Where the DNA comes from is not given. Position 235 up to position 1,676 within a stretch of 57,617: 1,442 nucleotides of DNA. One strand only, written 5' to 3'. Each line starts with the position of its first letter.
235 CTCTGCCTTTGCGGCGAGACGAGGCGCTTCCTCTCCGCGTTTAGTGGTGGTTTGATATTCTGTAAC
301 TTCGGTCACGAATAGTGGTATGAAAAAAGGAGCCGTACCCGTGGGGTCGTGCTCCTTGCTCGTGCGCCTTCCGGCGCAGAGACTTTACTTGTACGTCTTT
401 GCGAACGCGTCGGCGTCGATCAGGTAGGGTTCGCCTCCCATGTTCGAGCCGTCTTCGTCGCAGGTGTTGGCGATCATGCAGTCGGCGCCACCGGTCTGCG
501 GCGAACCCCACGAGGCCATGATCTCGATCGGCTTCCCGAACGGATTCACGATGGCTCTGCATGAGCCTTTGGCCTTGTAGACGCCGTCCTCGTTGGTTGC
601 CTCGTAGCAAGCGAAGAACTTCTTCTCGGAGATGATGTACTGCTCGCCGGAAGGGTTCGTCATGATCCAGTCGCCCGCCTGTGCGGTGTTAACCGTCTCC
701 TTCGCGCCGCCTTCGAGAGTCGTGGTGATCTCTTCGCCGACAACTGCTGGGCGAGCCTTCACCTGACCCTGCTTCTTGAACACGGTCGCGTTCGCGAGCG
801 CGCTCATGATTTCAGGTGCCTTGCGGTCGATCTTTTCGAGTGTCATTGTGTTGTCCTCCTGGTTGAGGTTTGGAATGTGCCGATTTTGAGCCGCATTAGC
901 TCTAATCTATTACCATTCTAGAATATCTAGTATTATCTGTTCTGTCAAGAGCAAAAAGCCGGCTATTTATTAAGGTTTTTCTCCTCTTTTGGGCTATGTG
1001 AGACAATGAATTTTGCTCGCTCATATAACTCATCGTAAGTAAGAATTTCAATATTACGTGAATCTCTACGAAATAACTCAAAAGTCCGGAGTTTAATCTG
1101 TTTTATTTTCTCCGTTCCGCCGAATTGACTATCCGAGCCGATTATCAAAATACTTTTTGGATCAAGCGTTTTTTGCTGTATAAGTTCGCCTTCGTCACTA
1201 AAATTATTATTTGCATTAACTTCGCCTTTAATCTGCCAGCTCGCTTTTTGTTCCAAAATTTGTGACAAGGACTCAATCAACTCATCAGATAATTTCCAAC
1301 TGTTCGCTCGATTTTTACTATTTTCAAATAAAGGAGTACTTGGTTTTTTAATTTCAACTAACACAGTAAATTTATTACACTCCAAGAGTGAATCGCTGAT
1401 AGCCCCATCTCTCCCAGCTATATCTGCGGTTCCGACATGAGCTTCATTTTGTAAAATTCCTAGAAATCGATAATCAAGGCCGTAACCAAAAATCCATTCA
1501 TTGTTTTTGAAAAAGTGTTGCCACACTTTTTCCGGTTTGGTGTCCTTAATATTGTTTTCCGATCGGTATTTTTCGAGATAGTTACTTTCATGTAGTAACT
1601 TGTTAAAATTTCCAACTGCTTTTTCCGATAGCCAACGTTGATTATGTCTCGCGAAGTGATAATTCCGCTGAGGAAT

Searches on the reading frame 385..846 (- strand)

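Call 31: search_protein_families(library=pfam, proteins=[window:385-846:-], max_evalue=0.01)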
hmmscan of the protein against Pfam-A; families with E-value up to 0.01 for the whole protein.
window:385-846:- (153 aa): 1 family
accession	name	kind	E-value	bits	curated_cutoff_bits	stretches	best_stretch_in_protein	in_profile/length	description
PF14083.11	PGDYG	-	2.4e-12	47.5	27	1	53-153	3-102/102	PGDYG protein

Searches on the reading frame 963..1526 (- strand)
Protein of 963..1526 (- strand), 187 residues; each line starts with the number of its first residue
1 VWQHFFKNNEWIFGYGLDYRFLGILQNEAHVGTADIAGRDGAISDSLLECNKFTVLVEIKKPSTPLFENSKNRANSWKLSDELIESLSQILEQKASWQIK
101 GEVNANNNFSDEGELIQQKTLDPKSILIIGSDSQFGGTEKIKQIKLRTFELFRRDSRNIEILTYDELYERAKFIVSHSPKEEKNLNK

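Call 31: search_protein_families(library=pfam, proteins=[window:963-1526:-], max_evalue=0.01)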
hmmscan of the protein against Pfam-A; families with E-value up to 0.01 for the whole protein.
window:963-1526:- (187 aa): 1 family
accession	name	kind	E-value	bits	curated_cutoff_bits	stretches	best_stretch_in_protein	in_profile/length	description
PF14082.12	SduA_C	-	3.9e-29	102.3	27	1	2-168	7-159/159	Shedu protein SduA, C-terminal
